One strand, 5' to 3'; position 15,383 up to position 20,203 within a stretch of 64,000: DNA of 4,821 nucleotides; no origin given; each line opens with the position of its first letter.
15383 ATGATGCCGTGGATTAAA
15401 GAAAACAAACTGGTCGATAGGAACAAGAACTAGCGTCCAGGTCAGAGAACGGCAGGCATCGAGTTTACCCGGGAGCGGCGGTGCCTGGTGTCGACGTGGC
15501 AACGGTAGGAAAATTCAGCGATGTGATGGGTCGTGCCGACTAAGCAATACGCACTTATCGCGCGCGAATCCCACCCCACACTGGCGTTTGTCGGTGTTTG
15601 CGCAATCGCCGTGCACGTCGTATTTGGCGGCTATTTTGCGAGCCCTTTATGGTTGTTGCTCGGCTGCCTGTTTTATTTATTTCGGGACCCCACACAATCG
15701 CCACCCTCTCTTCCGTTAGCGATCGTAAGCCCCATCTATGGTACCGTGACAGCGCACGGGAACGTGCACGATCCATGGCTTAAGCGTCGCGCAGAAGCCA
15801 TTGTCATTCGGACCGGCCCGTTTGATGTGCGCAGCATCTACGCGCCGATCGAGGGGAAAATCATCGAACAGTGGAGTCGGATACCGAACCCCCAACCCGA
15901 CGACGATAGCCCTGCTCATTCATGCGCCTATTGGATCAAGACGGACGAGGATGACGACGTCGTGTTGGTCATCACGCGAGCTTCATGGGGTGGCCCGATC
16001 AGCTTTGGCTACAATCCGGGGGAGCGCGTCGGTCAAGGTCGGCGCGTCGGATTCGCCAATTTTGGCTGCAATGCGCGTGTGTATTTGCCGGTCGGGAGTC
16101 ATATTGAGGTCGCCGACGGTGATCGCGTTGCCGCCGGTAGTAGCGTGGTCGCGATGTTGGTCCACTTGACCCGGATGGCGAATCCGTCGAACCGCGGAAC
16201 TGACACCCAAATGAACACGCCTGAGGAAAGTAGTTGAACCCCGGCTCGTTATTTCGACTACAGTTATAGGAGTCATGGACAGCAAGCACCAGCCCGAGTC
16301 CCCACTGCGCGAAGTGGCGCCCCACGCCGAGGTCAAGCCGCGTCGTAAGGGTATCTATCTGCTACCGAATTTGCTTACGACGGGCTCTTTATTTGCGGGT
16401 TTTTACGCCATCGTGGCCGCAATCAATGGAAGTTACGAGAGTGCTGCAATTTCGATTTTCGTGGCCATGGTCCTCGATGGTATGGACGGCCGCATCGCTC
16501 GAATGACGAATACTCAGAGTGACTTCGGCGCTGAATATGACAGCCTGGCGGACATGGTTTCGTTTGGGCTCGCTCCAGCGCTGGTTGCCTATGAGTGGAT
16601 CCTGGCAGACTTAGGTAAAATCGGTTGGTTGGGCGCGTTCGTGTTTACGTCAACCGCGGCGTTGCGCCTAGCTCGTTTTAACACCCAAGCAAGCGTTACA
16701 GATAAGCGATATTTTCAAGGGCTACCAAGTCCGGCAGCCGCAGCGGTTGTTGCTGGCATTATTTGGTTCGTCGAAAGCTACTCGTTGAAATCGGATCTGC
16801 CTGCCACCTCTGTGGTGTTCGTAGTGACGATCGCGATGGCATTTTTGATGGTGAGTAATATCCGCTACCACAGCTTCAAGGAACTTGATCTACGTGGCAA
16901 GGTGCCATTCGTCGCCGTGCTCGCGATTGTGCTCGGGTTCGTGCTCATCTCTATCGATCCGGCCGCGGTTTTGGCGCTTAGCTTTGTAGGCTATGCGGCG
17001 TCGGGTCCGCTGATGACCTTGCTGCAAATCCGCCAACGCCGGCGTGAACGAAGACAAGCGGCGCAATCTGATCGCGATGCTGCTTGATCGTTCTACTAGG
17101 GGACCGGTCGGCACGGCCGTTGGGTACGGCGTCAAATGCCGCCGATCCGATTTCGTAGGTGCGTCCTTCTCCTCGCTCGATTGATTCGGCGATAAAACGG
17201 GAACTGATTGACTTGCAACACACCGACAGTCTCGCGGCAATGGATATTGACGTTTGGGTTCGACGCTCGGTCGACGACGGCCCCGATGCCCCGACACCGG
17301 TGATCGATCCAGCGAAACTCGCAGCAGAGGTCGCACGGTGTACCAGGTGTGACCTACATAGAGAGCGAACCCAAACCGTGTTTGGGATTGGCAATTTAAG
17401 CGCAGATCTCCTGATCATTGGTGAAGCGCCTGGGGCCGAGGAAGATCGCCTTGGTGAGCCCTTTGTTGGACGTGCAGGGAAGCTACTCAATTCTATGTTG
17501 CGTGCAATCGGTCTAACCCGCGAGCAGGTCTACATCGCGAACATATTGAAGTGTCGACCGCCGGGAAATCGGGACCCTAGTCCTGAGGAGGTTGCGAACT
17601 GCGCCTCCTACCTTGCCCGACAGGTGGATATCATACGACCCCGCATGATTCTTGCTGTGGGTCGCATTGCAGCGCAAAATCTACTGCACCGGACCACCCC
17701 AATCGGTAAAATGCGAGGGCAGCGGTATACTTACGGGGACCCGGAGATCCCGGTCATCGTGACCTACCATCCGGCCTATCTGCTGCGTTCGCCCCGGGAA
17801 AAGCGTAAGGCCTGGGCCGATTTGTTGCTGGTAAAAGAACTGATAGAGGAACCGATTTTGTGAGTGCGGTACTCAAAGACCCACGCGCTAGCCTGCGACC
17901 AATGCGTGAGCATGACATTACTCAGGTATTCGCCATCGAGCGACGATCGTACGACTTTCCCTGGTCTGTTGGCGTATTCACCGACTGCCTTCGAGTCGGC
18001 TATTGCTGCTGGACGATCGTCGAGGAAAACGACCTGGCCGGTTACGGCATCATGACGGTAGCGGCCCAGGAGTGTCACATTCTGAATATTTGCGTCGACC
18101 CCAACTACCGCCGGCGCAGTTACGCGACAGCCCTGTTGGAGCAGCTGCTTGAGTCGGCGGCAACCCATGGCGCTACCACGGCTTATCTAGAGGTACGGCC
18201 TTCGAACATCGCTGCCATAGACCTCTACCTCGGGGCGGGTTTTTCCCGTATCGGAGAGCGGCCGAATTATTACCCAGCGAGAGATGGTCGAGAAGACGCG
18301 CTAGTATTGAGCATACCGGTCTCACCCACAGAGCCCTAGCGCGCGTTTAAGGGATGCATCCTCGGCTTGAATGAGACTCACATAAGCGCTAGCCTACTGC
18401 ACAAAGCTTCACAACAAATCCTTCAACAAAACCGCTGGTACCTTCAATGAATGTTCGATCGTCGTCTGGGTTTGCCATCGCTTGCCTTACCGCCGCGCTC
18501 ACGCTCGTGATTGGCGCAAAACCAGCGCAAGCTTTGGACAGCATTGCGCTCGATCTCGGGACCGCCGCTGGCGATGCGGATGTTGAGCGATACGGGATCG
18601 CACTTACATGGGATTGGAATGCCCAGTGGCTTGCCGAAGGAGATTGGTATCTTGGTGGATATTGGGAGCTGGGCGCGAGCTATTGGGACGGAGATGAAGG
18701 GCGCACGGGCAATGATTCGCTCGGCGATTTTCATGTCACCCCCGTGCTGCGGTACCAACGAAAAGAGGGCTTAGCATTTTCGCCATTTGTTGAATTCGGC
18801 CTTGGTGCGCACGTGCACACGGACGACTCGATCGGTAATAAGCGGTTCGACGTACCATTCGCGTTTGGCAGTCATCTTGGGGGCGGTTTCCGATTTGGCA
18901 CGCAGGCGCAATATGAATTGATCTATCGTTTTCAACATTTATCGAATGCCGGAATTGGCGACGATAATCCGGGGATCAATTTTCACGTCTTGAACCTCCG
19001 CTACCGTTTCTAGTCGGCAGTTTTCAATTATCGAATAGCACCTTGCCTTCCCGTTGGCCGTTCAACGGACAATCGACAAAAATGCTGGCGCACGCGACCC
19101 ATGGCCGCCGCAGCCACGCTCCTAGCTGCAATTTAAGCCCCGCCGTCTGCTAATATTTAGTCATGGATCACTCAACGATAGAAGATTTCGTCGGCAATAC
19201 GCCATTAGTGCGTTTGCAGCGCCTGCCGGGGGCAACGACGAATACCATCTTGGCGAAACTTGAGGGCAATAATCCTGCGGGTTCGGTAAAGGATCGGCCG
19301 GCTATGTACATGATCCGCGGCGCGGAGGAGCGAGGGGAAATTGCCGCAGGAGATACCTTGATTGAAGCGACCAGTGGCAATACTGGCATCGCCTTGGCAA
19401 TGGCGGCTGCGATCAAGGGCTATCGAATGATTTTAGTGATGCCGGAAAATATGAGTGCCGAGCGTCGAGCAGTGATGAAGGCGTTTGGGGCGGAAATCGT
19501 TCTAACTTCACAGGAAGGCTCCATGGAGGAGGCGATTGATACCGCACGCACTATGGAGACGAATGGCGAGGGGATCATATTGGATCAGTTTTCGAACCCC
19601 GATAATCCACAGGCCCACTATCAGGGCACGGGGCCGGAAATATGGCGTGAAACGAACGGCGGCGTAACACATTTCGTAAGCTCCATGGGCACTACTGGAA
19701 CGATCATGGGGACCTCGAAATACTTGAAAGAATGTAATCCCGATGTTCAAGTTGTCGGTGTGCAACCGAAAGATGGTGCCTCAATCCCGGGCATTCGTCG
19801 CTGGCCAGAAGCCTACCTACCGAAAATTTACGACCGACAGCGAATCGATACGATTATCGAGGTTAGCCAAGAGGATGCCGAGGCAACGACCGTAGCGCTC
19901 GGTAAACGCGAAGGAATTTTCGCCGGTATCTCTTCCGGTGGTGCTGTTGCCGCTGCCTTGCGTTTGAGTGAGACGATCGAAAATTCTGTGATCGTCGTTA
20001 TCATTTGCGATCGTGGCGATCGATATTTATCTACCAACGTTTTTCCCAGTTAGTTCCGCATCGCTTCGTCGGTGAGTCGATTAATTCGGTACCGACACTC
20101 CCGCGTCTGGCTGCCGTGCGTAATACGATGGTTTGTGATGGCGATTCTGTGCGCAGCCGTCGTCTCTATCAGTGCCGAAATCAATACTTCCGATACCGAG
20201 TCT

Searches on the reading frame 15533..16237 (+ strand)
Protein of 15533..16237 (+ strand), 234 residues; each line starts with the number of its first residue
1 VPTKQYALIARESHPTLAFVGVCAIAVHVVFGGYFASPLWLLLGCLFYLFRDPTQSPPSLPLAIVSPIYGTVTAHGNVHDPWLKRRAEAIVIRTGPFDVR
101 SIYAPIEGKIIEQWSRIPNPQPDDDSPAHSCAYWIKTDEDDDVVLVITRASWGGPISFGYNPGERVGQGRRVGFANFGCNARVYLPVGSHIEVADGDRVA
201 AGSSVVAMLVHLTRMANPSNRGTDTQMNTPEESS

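Call 25: search_protein_families(library=pfam, proteins=[window:15533-16237:+], max_evalue=0.000001)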
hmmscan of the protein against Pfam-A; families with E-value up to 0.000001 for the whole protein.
window:15533-16237:+ (234 aa): 1 family
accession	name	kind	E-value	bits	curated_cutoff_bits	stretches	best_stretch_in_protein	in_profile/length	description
PF02666.20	PS_Dcarbxylase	-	6.6e-12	45.9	22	1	46-206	5-197/198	Phosphatidylserine decarboxylase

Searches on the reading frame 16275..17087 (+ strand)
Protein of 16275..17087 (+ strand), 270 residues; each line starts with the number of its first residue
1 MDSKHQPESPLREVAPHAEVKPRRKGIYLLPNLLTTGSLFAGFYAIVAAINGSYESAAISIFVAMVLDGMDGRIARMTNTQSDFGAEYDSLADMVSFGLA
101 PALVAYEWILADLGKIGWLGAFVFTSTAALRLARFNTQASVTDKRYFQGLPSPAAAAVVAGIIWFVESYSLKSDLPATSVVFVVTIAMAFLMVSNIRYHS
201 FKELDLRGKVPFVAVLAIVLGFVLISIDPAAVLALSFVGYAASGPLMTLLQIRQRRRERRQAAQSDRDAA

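Call 25: search_protein_families(library=pfam, proteins=[window:16275-17087:+], max_evalue=0.000001)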
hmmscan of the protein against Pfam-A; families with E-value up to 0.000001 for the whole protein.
window:16275-17087:+ (270 aa): 1 family
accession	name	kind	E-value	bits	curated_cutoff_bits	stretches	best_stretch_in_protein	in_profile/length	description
PF01066.26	CDP-OH_P_transf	-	1.7e-23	84.1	22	1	29-189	2-150/152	CDP-alcohol phosphatidyltransferase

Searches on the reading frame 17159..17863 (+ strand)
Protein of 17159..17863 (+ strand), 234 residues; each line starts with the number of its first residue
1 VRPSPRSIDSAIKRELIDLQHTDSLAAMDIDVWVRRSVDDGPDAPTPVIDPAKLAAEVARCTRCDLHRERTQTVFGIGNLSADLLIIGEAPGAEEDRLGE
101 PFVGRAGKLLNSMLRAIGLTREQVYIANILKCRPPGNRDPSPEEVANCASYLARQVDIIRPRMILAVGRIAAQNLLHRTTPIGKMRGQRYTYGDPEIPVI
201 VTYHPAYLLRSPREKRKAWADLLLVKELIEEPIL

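Call 25: search_protein_families(library=pfam, proteins=[window:17159-17863:+], max_evalue=0.000001)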
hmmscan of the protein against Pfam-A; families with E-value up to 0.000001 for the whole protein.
window:17159-17863:+ (234 aa): 1 family
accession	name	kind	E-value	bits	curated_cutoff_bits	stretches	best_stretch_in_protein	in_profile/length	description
PF03167.25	UDG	-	6.9e-40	136.8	24.3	1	75-222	1-140/141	Uracil DNA glycosylase superfamily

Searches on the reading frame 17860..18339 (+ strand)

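Call 25: search_protein_families(library=pfam, proteins=[window:17860-18339:+], max_evalue=0.000001)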
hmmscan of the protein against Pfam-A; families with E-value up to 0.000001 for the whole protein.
window:17860-18339:+ (159 aa): 3 families
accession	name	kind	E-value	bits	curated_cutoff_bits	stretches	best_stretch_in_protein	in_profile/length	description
PF00583.31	Acetyltransf_1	-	2e-18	67.2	20.7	1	23-128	4-116/116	Acetyltransferase (GNAT) family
PF13508.13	Acetyltransf_7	-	2.2e-11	44.4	27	1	48-129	3-83/84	Acetyltransferase (GNAT) domain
PF13673.13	Acetyltransf_10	-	1.6e-10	41.4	23.6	1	48-133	31-112/128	Acetyltransferase (GNAT) domain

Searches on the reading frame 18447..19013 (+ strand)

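Call 25: search_protein_families(library=pfam, proteins=[window:18447-19013:+], max_evalue=0.000001)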
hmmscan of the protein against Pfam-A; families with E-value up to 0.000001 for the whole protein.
window:18447-19013:+ (188 aa): 1 family
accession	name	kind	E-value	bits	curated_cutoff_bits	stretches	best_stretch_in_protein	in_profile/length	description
PF09411.16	PagL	-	3.6e-33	115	23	1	49-187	3-136/136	Lipid A 3-O-deacylase (PagL)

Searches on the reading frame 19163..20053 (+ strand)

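Call 25: search_protein_families(library=pfam, proteins=[window:19163-20053:+], max_evalue=0.000001)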
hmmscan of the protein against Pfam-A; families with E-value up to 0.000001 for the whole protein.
window:19163-20053:+ (296 aa): 1 family
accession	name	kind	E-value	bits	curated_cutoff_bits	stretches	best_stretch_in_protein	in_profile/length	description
PF00291.31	PALP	-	4.2e-76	256.6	35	1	6-283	1-295/295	Pyridoxal-phosphate dependent enzyme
